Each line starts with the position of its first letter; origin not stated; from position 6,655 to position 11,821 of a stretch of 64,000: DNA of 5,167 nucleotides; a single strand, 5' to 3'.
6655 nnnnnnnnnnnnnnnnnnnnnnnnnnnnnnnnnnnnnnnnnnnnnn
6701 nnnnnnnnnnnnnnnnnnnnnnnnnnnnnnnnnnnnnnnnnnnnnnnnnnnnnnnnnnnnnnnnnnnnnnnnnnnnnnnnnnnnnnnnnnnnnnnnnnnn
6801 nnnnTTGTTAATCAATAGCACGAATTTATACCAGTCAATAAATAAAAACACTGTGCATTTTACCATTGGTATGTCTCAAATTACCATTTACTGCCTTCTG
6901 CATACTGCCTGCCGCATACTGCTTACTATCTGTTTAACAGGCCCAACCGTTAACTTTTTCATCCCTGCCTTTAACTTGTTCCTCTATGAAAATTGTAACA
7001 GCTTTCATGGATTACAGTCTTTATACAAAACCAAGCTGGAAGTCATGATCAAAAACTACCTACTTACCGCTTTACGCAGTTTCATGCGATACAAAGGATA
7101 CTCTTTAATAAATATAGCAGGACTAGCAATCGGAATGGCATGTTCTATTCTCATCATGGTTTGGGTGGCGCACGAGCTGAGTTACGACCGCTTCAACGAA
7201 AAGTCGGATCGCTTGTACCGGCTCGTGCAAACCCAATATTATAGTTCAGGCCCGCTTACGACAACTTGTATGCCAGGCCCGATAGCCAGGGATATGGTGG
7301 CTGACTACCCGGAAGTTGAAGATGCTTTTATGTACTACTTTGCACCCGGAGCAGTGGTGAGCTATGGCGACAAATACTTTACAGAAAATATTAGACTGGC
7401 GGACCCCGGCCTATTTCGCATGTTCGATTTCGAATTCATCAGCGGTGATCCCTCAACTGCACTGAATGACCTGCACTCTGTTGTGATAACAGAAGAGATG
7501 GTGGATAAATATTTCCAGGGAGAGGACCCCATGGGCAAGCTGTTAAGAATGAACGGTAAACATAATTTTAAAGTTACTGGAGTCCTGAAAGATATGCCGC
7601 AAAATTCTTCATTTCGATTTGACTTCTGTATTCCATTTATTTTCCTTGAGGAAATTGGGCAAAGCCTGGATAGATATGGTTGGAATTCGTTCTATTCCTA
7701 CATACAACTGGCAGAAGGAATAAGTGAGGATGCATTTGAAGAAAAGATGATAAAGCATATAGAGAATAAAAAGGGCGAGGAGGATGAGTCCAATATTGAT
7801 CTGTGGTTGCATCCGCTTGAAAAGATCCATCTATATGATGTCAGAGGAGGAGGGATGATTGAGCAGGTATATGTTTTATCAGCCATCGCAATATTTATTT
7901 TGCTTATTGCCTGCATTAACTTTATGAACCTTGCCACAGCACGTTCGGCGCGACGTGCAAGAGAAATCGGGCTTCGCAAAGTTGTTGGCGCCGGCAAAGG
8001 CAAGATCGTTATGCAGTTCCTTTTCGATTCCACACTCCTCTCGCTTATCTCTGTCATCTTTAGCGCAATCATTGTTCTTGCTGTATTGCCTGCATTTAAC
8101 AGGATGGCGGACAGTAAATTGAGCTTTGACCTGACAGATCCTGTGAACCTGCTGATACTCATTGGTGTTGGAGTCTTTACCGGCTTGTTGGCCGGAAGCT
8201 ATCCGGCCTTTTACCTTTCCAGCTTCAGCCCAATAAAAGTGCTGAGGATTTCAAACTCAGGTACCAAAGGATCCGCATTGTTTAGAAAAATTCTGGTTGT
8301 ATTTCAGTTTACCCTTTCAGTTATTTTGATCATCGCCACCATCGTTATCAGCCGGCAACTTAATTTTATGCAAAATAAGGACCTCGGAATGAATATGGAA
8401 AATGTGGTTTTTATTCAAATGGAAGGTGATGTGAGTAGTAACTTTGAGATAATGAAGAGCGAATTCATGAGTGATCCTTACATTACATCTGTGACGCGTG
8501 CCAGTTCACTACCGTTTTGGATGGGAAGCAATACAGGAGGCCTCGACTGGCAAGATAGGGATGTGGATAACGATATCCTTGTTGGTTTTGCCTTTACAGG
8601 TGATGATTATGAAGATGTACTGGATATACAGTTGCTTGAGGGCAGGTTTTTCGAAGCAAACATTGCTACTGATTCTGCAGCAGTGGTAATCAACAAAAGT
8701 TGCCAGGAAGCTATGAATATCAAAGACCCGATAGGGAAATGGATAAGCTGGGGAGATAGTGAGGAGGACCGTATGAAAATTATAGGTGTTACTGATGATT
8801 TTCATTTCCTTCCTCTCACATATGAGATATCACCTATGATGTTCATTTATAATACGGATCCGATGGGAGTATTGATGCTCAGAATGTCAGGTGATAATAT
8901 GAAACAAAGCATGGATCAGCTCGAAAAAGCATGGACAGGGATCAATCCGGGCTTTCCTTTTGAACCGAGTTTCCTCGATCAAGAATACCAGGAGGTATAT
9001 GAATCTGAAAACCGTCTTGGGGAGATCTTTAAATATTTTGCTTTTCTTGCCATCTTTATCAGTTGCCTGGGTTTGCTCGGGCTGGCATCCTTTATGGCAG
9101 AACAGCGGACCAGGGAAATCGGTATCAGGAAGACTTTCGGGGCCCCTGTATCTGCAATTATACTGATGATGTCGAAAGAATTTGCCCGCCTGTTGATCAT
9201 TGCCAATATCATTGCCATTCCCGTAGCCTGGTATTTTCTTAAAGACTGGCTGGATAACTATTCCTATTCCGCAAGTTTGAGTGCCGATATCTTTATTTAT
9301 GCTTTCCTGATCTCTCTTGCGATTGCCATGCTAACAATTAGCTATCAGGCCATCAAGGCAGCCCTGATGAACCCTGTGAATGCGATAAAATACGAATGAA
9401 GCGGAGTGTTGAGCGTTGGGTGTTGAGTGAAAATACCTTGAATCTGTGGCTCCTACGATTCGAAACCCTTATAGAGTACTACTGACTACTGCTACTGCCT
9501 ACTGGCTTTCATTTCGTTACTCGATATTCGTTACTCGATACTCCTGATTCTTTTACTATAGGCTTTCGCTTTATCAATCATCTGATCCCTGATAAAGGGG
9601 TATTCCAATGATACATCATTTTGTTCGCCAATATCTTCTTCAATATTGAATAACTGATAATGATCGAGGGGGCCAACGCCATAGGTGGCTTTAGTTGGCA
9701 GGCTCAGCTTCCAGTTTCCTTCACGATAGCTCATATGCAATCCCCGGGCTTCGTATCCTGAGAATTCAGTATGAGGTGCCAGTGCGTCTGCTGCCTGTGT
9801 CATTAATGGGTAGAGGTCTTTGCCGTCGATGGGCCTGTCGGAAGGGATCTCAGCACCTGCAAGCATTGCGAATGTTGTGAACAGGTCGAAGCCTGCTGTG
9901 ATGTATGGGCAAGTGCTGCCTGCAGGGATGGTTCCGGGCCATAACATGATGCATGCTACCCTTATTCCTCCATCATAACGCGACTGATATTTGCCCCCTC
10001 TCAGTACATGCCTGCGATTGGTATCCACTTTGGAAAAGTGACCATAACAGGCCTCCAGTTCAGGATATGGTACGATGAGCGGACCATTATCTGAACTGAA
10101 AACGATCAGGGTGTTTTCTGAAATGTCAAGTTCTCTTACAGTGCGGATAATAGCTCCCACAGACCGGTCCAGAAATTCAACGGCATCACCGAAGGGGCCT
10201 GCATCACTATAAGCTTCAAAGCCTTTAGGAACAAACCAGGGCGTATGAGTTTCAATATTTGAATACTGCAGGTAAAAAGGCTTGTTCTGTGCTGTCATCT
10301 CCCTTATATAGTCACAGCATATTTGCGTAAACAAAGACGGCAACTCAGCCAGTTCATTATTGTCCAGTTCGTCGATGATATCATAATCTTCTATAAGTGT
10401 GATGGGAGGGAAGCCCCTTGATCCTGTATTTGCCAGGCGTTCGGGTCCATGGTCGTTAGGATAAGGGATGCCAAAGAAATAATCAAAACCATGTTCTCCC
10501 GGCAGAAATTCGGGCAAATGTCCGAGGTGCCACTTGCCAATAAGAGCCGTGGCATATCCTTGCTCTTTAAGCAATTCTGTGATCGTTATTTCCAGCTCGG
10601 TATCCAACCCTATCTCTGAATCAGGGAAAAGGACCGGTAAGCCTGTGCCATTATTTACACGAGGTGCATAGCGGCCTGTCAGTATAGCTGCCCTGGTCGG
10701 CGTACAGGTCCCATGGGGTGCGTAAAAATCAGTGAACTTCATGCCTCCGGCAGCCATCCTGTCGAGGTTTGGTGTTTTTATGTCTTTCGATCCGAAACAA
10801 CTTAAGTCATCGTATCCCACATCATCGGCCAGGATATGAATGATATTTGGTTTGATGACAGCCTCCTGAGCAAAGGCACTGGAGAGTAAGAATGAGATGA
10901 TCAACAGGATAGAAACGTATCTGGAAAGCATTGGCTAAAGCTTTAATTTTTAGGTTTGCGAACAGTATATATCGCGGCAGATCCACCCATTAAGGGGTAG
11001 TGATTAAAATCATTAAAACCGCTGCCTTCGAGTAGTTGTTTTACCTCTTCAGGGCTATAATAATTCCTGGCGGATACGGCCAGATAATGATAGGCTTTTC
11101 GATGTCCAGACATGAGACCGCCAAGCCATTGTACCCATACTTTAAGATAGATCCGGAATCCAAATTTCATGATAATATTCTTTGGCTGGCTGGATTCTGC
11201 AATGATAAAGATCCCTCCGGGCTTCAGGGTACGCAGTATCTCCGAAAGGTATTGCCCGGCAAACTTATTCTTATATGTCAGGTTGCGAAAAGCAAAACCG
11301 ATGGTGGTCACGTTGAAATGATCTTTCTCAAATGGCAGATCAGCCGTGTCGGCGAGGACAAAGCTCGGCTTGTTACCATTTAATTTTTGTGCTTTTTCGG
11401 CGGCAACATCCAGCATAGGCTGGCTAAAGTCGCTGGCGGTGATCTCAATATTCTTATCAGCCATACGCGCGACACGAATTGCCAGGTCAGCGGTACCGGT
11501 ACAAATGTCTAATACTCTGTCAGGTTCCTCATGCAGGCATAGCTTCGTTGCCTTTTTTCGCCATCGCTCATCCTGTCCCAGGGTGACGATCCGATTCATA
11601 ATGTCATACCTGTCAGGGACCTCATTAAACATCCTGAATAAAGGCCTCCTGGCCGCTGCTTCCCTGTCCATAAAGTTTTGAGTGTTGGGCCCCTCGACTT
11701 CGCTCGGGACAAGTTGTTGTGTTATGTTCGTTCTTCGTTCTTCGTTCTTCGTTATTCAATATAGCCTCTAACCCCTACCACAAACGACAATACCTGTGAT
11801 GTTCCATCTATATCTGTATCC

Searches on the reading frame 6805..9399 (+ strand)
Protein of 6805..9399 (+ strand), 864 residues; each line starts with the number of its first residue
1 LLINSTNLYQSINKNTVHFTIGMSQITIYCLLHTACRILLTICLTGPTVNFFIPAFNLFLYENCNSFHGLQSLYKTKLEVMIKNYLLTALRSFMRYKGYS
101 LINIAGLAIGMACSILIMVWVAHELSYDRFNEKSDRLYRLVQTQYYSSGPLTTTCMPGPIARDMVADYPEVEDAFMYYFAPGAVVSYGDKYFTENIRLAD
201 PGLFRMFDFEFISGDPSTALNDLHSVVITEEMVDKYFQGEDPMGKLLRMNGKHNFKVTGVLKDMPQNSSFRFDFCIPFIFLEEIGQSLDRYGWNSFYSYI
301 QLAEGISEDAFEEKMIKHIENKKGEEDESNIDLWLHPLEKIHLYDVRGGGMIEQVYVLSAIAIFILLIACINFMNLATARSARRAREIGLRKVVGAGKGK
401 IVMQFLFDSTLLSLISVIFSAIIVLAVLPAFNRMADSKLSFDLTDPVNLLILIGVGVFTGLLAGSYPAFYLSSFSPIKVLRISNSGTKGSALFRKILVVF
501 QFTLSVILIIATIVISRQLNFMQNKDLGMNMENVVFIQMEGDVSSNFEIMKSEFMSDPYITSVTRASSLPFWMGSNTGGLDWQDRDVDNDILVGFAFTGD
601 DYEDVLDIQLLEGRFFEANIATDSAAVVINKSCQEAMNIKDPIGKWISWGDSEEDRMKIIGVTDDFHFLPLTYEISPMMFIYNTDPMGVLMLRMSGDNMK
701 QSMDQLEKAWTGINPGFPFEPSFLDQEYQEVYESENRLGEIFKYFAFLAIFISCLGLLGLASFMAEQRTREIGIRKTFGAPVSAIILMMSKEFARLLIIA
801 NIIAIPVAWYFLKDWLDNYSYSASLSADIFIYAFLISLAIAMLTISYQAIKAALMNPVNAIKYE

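Call 63: search_protein_families(library=pfam, proteins=[window:6805-9399:+], max_evalue=0.00001)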
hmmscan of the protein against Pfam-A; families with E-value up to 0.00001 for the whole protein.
window:6805-9399:+ (864 aa): 2 families
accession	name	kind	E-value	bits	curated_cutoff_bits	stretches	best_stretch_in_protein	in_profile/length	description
PF12704.14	MacB_PCD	-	4.5e-37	128.8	27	2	100-315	1-204/207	MacB-like periplasmic core domain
PF02687.27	FtsX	-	1.4e-24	86.9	25.5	2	745-857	3-120/120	FtsX-like permease C-terminal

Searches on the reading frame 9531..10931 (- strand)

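Call 63: search_protein_families(library=pfam, proteins=[window:9531-10931:-], max_evalue=0.00001)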
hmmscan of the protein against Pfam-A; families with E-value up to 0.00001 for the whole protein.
window:9531-10931:- (466 aa): 1 family
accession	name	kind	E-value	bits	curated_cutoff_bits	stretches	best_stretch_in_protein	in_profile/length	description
PF00884.28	Sulfatase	-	8.9e-51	173.4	25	1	28-359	1-300/301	Sulfatase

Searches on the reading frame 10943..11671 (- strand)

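Call 63: search_protein_families(library=pfam, proteins=[window:10943-11671:-], max_evalue=0.00001)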
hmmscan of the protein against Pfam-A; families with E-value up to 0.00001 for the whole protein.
window:10943-11671:- (242 aa): 6 families
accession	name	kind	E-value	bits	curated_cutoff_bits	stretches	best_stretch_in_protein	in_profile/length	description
PF01209.24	Ubie_methyltran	-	4.7e-50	170.5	20.1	1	13-237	11-231/233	ubiE/COQ5 methyltransferase family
PF13649.12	Methyltransf_25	-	5.5e-16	59.5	27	1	53-153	1-97/97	Methyltransferase domain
PF13847.12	Methyltransf_31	-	2.4e-14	53.7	27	1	51-163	5-119/145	Methyltransferase domain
PF08241.18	Methyltransf_11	-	1.9e-12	48.1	21.2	1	54-157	1-95/95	Methyltransferase domain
PF08242.18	Methyltransf_12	-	4.8e-09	37.3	30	1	54-155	1-98/98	Methyltransferase domain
PF13489.12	Methyltransf_23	-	7e-08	32.8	27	1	35-220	7-160/164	Methyltransferase domain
